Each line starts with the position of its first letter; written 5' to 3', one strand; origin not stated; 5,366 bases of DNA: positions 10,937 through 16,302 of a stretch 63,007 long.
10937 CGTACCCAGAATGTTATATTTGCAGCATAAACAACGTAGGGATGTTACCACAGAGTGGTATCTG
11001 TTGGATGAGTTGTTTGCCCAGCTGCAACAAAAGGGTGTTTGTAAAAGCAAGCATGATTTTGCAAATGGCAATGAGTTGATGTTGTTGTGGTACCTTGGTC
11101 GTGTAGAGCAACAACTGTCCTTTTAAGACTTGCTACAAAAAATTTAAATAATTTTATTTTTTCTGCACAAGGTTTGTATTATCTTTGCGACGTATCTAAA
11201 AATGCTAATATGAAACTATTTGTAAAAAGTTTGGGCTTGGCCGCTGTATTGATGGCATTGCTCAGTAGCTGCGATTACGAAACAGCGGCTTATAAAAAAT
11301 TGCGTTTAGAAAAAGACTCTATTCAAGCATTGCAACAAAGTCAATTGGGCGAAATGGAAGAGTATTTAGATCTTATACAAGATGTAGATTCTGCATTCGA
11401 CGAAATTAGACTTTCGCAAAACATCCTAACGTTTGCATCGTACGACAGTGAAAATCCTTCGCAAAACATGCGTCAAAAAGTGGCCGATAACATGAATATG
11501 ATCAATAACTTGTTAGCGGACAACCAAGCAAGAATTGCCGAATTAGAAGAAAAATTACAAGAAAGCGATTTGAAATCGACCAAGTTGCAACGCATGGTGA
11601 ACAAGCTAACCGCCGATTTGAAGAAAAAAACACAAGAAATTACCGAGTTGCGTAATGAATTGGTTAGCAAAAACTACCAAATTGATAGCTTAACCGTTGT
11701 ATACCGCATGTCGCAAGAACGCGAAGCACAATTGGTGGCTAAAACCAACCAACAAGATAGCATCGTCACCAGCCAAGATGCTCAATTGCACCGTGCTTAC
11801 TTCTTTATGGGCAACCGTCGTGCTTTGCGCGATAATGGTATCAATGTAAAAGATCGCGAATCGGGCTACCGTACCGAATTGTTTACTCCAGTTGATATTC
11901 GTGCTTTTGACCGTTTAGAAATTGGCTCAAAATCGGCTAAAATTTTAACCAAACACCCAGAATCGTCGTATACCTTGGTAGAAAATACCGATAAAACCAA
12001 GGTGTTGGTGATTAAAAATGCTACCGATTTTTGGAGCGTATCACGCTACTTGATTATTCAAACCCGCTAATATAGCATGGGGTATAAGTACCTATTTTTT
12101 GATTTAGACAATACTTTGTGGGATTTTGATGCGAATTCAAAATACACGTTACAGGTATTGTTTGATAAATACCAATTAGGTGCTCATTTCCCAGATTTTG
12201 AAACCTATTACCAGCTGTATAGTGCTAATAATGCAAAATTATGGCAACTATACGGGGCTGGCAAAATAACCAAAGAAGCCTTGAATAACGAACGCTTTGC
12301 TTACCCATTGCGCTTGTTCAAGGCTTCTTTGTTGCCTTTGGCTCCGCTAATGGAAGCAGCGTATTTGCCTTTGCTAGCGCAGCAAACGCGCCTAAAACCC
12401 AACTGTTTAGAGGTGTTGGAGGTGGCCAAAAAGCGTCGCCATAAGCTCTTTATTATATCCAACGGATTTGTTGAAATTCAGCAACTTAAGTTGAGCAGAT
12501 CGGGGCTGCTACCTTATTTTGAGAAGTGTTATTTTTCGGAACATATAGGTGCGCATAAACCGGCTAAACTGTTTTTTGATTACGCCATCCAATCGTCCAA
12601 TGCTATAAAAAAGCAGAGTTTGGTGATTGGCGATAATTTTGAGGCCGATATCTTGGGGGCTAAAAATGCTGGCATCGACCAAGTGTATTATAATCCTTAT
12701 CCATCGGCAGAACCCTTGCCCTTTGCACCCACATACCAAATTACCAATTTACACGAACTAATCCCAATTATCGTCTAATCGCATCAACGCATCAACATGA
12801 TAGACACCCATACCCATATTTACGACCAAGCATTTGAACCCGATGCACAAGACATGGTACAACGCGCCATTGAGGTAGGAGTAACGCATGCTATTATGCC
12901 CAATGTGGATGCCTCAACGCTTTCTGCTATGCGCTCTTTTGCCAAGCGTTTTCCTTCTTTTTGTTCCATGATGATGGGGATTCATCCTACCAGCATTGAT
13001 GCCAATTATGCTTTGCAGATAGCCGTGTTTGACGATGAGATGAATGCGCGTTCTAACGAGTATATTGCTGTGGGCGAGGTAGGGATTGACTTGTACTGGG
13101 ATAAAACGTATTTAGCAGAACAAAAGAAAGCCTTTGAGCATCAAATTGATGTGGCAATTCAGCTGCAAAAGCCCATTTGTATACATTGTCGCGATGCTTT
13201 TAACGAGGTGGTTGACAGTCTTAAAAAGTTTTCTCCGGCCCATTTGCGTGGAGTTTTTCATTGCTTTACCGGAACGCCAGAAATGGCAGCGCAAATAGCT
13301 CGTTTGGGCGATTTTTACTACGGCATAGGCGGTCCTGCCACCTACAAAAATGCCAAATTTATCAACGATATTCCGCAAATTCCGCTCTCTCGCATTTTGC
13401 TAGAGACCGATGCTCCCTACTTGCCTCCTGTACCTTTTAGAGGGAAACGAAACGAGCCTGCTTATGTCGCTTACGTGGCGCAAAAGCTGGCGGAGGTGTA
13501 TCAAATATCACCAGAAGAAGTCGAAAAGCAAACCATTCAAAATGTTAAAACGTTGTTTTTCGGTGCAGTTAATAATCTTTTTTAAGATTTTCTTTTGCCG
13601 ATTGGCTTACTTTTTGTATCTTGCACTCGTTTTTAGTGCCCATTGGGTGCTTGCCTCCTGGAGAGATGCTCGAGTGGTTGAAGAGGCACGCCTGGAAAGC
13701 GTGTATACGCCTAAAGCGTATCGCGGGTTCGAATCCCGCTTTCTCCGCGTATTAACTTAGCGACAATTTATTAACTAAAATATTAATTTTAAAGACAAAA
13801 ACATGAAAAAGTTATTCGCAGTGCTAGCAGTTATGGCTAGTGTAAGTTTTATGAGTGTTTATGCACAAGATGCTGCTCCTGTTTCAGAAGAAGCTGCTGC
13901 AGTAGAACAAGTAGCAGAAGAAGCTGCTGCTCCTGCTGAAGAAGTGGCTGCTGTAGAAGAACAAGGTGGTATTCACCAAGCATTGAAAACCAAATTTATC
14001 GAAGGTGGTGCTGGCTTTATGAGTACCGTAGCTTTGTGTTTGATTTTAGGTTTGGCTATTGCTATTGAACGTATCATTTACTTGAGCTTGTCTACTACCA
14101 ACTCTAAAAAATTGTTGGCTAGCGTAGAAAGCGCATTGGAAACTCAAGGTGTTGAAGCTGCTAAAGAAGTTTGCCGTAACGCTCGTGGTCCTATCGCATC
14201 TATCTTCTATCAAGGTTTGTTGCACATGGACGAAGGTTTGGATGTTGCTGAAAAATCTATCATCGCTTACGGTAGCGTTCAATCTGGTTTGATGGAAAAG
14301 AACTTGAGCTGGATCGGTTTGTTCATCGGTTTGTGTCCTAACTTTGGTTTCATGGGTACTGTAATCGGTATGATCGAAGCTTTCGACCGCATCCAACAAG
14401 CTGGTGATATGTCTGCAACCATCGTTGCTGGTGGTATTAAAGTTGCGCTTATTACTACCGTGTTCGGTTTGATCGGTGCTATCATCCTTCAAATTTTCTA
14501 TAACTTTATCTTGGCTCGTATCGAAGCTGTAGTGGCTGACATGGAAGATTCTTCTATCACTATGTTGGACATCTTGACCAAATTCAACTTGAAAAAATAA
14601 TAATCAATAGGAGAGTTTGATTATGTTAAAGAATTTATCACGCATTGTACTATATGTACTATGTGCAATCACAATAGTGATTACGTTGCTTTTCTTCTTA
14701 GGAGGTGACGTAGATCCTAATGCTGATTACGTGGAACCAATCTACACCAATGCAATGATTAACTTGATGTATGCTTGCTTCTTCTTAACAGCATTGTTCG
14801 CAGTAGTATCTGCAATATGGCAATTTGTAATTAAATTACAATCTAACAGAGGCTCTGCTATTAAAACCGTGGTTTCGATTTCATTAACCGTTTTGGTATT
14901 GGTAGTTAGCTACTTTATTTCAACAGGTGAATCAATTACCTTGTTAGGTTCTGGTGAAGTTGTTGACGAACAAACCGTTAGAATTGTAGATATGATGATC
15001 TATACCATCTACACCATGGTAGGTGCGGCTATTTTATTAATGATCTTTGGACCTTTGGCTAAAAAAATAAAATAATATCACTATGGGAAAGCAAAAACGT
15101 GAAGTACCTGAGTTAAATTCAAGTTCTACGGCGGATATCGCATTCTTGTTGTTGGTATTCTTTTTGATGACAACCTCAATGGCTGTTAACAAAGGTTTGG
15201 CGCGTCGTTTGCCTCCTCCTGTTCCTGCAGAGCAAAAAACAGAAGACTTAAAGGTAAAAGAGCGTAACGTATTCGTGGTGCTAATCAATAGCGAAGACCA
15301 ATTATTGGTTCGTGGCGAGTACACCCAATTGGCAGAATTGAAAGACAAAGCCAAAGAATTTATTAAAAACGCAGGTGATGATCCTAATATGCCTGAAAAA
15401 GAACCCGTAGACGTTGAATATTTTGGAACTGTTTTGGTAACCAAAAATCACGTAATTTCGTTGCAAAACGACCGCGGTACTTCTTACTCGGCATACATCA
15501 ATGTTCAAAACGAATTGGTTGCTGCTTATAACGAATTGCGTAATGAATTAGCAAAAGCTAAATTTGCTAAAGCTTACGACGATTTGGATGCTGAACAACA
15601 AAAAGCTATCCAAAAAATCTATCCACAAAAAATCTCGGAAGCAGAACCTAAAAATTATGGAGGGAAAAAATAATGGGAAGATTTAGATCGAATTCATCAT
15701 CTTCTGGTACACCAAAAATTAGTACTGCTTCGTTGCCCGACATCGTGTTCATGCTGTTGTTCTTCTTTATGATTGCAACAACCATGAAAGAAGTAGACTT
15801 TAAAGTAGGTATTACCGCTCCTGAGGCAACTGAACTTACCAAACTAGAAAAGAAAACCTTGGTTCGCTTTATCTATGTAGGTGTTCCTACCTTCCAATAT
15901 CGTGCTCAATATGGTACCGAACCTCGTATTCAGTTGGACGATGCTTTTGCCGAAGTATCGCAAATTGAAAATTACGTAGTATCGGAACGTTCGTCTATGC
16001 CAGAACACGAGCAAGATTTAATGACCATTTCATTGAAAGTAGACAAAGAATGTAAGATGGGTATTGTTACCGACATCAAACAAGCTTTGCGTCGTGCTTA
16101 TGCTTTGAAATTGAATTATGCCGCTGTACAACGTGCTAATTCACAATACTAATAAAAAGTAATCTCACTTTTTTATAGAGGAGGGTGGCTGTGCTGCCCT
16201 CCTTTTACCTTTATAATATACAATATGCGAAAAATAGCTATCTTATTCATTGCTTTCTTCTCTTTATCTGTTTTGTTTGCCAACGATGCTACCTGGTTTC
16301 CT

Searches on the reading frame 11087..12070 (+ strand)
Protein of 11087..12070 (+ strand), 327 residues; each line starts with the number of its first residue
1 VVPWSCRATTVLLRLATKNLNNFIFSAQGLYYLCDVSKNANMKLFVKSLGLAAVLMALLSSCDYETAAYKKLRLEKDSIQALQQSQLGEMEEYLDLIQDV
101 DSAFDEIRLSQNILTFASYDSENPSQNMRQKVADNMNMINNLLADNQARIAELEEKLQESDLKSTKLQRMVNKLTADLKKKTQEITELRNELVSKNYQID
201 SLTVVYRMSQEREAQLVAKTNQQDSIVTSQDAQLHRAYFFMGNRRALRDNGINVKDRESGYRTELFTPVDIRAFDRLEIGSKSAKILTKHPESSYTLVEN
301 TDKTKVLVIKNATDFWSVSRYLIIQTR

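Call 31: search_protein_families(library=pfam, proteins=[window:11087-12070:+], max_evalue=0.00001)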
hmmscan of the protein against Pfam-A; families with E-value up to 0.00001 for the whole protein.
window:11087-12070:+ (327 aa): 0 families

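Call 33: search_protein_families(library=ncbifam, proteins=[window:11087-12070:+], max_evalue=0.001)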
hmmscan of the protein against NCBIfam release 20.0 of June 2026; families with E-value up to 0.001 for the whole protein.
window:11087-12070:+ (327 aa): 4 families
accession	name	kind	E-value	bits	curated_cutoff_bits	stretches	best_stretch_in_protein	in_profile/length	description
NF052320.1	Cbp1_fam_LP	subfamily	1.2e-66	225.2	90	1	51-325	6-286/286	Cbp1 family collagen-binding glycoprotein adhesin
TIGR02231.1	TIGR02231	subfamily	0.00074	18.3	112.6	1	62-206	56-199/524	mucoidy inhibitor MuiA family protein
TIGR02169.1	SMC_prok_A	equivalog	0.00089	17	729.4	0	92-225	249-379/1165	chromosome segregation protein SMC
TIGR02168.1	SMC_prok_B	equivalog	0.00098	17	567.35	0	68-234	268-437/1181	chromosome segregation protein SMC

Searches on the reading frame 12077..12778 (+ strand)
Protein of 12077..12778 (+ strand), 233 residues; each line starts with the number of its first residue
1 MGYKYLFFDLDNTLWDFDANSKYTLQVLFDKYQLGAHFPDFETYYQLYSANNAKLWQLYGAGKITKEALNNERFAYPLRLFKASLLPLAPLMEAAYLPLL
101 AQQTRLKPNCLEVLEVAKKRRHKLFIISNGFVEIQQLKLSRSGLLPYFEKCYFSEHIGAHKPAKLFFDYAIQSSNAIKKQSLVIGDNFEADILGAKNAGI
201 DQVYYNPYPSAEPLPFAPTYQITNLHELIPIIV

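Call 31: search_protein_families(library=pfam, proteins=[window:12077-12778:+], max_evalue=0.00001)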
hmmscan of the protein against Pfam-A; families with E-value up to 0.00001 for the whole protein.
window:12077-12778:+ (233 aa): 3 families
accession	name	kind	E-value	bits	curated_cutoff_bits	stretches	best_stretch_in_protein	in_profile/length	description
PF00702.32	Hydrolase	-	1.6e-20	74.7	26.4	1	3-199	1-191/191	haloacid dehalogenase-like hydrolase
PF13419.12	HAD_2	-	3e-19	70.3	23.8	1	7-203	2-176/178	Haloacid dehalogenase-like hydrolase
PF13242.12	Hydrolase_like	-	1.2e-09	38.4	22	1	160-205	3-48/75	HAD-hyrolase-like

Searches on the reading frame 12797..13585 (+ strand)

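Call 31: search_protein_families(library=pfam, proteins=[window:12797-13585:+], max_evalue=0.00001)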
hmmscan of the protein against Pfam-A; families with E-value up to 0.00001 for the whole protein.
window:12797-13585:+ (262 aa): 1 family
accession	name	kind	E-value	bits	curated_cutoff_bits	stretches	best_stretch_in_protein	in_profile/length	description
PF01026.27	TatD_DNase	-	1e-72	245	27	1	2-254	1-252/253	TatD related DNase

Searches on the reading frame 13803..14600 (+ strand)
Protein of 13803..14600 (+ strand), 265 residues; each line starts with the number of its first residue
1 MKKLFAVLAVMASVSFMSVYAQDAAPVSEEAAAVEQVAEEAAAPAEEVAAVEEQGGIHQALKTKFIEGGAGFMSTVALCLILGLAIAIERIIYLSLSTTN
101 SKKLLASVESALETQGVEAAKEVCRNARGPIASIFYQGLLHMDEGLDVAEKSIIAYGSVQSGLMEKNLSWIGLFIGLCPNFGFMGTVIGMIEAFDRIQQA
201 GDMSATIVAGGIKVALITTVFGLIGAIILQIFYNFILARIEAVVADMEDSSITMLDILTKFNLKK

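Call 31: search_protein_families(library=pfam, proteins=[window:13803-14600:+], max_evalue=0.00001)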
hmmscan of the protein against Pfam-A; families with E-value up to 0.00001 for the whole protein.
window:13803-14600:+ (265 aa): 1 family
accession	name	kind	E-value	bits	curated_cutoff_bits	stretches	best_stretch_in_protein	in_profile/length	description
PF01618.21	MotA_ExbB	-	8e-25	87.5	22.9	1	128-248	3-126/127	MotA/TolQ/ExbB proton channel family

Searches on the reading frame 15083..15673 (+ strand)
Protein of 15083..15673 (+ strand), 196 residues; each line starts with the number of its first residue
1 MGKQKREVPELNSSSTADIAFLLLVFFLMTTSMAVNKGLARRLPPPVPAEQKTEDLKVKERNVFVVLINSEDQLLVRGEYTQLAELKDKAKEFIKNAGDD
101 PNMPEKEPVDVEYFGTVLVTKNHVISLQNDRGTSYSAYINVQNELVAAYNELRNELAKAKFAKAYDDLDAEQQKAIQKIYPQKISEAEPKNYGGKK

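Call 32: search_protein_families(library=pfam, proteins=[window:15083-15673:+], max_evalue=0.00001)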
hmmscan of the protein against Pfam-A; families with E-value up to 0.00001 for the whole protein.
window:15083-15673:+ (196 aa): 1 family
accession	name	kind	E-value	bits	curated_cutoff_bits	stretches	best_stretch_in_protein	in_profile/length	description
PF02472.21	ExbD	-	9.8e-20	71.4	25.4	1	5-148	2-116/128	Biopolymer transport protein ExbD/TolR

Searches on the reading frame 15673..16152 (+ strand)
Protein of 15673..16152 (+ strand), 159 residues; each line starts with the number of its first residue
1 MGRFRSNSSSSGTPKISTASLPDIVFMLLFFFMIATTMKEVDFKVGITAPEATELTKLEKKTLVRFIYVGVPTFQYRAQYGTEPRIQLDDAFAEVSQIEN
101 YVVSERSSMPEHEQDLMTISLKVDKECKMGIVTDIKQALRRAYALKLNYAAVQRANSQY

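Call 33: search_protein_families(library=ncbifam, proteins=[window:15673-16152:+], max_evalue=0.001)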
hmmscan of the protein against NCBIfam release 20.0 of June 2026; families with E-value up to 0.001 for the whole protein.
window:15673-16152:+ (159 aa): 2 families
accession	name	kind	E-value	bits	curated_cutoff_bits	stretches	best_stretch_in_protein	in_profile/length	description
NF008429.0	PRK11267.1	equivalog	8.2e-05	22.7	216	0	15-61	17-63/141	TonB system transport protein ExbD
TIGR02803.1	ExbD_1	equivalog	0.00022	21.3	152.95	0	17-63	5-51/122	TonB system transport protein ExbD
